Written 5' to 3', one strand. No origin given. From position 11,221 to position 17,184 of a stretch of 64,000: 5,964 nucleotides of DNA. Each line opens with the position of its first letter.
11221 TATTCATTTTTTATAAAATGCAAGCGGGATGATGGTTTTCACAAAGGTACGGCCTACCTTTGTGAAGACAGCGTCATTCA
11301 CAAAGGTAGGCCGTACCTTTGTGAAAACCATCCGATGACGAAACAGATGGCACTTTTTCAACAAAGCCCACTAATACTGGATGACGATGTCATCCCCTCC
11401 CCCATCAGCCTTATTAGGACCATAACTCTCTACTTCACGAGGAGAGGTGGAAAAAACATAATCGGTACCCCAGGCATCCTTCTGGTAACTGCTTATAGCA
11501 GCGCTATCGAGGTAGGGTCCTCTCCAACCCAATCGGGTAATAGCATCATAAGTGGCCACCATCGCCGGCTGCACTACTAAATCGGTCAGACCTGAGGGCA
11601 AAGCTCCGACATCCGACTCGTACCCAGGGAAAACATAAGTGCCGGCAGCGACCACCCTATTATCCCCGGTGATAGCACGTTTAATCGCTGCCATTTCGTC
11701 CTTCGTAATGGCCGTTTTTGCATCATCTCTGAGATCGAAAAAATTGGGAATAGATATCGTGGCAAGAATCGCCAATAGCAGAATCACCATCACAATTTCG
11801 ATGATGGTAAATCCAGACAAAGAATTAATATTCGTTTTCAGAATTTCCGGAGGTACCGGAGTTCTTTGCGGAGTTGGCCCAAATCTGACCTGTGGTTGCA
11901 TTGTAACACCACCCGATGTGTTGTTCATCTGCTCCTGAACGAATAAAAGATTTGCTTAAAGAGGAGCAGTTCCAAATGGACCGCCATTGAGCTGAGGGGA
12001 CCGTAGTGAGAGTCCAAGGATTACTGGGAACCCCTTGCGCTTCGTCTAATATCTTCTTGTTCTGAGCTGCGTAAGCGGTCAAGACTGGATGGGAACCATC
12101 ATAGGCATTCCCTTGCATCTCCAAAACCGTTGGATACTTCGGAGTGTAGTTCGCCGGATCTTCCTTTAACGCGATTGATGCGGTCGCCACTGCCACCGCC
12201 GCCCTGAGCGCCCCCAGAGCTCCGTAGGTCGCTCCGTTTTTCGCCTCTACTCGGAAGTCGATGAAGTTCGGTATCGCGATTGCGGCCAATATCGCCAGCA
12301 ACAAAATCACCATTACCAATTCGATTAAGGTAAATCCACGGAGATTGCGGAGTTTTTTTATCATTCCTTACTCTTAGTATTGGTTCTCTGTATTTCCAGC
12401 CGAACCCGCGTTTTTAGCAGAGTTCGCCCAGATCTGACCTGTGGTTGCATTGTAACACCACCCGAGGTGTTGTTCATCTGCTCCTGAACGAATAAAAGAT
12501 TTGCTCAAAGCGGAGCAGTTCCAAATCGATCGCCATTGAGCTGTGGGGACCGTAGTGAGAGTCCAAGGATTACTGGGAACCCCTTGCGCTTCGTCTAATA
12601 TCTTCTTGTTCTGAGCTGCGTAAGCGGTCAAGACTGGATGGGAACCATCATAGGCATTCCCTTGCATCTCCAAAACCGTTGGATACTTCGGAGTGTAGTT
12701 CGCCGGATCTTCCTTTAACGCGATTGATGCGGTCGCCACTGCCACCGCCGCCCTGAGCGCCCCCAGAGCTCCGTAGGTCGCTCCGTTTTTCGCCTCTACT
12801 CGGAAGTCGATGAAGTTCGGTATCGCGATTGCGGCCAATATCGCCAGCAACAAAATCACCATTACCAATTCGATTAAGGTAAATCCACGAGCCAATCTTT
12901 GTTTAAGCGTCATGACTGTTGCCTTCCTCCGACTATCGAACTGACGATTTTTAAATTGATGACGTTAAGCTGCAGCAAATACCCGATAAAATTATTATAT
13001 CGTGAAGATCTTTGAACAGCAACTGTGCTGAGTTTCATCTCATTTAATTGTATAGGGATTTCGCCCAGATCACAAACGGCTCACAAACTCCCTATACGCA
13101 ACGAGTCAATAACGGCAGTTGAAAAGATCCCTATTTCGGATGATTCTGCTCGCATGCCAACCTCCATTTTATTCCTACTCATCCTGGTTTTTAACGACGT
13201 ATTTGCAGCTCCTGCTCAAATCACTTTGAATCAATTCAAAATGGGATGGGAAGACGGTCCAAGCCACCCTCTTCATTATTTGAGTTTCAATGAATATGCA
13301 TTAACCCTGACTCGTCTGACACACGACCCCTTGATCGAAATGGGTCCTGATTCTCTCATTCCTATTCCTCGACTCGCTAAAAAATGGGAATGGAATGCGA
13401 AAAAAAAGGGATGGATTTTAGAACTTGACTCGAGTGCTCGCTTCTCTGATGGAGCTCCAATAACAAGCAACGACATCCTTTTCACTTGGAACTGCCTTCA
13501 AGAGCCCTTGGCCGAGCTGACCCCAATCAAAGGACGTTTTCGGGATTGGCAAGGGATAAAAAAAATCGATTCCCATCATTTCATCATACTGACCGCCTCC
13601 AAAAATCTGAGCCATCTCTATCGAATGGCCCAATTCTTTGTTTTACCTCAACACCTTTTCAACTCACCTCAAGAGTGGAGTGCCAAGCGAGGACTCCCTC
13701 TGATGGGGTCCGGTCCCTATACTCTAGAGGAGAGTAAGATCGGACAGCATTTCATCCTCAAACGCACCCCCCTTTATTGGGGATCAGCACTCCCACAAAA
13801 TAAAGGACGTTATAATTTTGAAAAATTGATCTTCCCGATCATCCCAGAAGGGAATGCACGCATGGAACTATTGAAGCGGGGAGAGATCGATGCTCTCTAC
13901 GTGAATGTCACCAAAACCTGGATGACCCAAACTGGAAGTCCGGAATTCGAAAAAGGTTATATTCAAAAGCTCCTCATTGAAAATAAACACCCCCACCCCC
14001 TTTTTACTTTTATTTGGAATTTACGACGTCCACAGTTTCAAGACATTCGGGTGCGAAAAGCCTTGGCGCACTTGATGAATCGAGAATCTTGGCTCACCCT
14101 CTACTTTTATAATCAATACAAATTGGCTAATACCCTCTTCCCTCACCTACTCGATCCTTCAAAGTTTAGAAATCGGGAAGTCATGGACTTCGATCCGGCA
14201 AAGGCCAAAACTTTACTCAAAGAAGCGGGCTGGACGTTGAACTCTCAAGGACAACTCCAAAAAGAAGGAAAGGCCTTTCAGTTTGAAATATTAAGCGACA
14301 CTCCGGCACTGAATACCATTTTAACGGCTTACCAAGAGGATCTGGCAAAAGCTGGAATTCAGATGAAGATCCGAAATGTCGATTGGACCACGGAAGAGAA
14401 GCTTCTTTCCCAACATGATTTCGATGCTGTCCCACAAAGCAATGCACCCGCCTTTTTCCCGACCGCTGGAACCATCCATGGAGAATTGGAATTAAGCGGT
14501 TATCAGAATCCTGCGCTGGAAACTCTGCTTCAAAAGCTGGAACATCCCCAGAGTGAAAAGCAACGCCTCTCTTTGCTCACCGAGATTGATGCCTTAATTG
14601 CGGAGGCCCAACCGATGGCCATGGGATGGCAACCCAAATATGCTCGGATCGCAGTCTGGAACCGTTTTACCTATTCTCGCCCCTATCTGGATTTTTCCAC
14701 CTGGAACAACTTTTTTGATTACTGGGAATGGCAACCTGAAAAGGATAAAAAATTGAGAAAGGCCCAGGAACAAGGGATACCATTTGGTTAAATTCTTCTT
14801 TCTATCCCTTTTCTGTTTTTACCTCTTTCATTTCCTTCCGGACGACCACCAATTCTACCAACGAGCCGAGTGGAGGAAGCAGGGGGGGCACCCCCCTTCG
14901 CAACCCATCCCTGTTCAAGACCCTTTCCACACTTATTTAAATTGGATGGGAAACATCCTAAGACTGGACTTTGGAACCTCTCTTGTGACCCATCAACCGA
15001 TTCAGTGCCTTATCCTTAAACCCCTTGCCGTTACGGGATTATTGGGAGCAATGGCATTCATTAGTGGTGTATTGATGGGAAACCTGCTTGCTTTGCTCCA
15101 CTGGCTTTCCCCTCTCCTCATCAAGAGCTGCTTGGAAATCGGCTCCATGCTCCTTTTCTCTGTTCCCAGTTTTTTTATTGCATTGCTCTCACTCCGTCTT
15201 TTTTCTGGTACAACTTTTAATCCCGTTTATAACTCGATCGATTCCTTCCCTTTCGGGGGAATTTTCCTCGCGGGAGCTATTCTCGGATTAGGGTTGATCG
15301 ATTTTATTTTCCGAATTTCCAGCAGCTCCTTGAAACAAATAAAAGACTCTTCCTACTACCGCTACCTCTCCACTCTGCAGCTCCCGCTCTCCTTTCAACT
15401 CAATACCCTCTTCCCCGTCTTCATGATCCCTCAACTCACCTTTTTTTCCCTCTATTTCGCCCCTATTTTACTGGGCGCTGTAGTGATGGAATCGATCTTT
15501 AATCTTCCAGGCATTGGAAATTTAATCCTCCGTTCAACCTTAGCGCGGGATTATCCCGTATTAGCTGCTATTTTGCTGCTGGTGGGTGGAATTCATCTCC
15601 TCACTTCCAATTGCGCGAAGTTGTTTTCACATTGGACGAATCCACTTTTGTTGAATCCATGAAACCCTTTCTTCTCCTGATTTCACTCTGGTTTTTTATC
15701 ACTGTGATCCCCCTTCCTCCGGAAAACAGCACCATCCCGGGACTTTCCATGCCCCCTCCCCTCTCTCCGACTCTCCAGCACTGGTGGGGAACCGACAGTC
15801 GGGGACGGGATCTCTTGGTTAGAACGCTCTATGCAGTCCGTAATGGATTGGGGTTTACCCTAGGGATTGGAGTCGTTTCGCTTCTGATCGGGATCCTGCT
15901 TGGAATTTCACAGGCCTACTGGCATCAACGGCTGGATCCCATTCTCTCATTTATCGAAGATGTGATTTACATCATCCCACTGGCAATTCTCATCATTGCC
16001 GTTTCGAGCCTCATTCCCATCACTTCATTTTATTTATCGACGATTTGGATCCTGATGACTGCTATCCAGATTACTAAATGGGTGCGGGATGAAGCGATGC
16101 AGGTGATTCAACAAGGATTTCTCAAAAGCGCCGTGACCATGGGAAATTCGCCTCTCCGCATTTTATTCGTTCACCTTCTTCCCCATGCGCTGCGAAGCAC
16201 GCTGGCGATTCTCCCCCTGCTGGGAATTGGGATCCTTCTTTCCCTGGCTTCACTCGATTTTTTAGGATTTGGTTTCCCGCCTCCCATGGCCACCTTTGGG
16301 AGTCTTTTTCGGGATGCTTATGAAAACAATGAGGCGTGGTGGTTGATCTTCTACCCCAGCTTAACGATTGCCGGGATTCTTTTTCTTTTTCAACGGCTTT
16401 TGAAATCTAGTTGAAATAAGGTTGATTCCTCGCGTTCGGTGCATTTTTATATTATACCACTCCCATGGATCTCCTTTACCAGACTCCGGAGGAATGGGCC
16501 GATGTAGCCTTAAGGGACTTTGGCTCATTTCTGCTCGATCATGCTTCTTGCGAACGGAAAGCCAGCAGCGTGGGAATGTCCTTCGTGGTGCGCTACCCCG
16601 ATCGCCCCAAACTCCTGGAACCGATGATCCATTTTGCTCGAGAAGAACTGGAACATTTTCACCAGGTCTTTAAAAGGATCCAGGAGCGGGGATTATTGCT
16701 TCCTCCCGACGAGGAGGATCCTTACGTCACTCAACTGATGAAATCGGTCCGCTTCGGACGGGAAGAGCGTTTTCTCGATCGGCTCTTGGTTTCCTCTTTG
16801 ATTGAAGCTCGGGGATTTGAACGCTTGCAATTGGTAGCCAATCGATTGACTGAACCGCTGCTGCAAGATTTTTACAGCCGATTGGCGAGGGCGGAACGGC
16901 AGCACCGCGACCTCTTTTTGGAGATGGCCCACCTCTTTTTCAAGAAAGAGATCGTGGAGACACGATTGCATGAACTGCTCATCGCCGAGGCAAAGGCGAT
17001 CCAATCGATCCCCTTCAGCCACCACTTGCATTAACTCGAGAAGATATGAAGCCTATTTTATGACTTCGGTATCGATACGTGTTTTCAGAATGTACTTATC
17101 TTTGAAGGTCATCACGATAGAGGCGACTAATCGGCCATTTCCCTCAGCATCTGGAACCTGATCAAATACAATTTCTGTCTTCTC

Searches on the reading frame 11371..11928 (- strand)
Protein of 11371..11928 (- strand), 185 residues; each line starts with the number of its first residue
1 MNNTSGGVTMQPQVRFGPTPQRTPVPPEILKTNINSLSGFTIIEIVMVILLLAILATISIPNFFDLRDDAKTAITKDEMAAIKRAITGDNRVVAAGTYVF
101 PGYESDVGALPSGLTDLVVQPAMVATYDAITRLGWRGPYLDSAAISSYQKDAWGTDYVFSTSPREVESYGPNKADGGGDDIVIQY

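Call 43: search_protein_families(library=pfam, proteins=[window:11371-11928:-], max_evalue=0.001)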
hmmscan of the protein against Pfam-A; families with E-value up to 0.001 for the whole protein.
window:11371-11928:- (185 aa): 1 family
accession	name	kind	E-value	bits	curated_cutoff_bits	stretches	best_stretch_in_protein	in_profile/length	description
PF08334.16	T2SSG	-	2.7e-05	24.6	21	1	103-179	28-100/108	Type II secretion system (T2SS), protein G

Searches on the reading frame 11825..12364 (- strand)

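Call 43: search_protein_families(library=pfam, proteins=[window:11825-12364:-], max_evalue=0.001)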
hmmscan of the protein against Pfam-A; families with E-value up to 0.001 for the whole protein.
window:11825-12364:- (179 aa): 1 family
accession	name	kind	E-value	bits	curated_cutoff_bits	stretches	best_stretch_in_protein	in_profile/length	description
PF07963.17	N_methyl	-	1.8e-06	27.7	21.2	1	6-31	2-27/27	Prokaryotic N-terminal methylation motif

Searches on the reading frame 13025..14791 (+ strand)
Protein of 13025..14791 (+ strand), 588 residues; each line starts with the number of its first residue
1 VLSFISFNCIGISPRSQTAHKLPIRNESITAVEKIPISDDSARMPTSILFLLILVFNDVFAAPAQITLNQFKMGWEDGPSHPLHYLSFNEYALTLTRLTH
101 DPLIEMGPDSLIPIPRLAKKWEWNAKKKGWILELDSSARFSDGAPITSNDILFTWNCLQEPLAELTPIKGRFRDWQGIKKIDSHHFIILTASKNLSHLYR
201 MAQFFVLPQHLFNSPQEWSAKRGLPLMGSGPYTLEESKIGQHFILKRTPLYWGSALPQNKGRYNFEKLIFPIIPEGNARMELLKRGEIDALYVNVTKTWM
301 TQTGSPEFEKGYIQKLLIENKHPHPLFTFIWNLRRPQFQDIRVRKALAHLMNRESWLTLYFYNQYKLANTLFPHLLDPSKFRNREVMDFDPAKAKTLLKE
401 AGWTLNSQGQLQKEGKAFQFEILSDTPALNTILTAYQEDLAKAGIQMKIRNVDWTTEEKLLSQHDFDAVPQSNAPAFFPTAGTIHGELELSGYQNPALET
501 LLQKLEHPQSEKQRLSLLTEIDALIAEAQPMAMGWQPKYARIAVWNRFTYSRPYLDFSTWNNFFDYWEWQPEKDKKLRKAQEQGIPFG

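Call 43: search_protein_families(library=pfam, proteins=[window:13025-14791:+], max_evalue=0.001)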
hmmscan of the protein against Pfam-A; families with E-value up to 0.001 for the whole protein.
window:13025-14791:+ (588 aa): 1 family
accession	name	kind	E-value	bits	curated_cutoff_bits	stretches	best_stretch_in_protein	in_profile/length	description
PF00496.27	SBP_bac_5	-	4e-62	210.9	32.4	1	113-480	2-353/368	Bacterial extracellular solute-binding proteins, family 5 Middle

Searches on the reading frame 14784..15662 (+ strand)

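Call 43: search_protein_families(library=pfam, proteins=[window:14784-15662:+], max_evalue=0.001)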
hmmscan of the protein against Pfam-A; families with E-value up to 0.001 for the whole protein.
window:14784-15662:+ (292 aa): 1 family
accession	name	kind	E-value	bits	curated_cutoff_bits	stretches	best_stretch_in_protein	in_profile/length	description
PF00528.27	BPD_transp_1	-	1.7e-09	38.1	26.4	1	111-270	14-168/184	Binding-protein-dependent transport system inner membrane component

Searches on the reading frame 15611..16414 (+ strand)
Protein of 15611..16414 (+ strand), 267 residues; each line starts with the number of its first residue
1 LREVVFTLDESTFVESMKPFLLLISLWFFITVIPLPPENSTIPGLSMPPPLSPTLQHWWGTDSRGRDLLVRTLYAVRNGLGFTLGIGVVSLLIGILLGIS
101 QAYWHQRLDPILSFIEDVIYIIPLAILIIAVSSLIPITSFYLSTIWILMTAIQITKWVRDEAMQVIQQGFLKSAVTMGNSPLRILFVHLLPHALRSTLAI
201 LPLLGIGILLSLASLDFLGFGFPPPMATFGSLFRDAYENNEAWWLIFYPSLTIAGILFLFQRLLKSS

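Call 43: search_protein_families(library=pfam, proteins=[window:15611-16414:+], max_evalue=0.001)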
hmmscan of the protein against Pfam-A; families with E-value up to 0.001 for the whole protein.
window:15611-16414:+ (267 aa): 1 family
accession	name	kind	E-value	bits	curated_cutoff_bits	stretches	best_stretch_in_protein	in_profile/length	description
PF00528.27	BPD_transp_1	-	7.1e-15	55.6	26.4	1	94-261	1-175/184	Binding-protein-dependent transport system inner membrane component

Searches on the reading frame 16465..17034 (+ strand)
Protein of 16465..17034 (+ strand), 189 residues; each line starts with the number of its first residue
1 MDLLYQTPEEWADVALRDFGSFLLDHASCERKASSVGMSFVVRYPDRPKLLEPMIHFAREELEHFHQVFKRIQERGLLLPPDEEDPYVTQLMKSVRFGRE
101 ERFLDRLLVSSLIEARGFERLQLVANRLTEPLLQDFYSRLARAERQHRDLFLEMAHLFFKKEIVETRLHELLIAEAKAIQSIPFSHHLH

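Call 43: search_protein_families(library=pfam, proteins=[window:16465-17034:+], max_evalue=0.001)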
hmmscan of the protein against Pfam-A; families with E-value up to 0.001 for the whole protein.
window:16465-17034:+ (189 aa): 3 families
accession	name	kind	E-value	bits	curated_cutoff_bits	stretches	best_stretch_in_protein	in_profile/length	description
PF06175.17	MiaE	-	1.4e-42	146.2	27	1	4-189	11-198/199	tRNA-(MS[2]IO[6]A)-hydroxylase (MiaE)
PF02915.23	Rubrerythrin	-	0.00019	22.3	22.8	0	110-177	6-75/137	Rubrerythrin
PF00210.30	Ferritin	-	0.00023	21.5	24.5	1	38-148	21-129/142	Ferritin-like domain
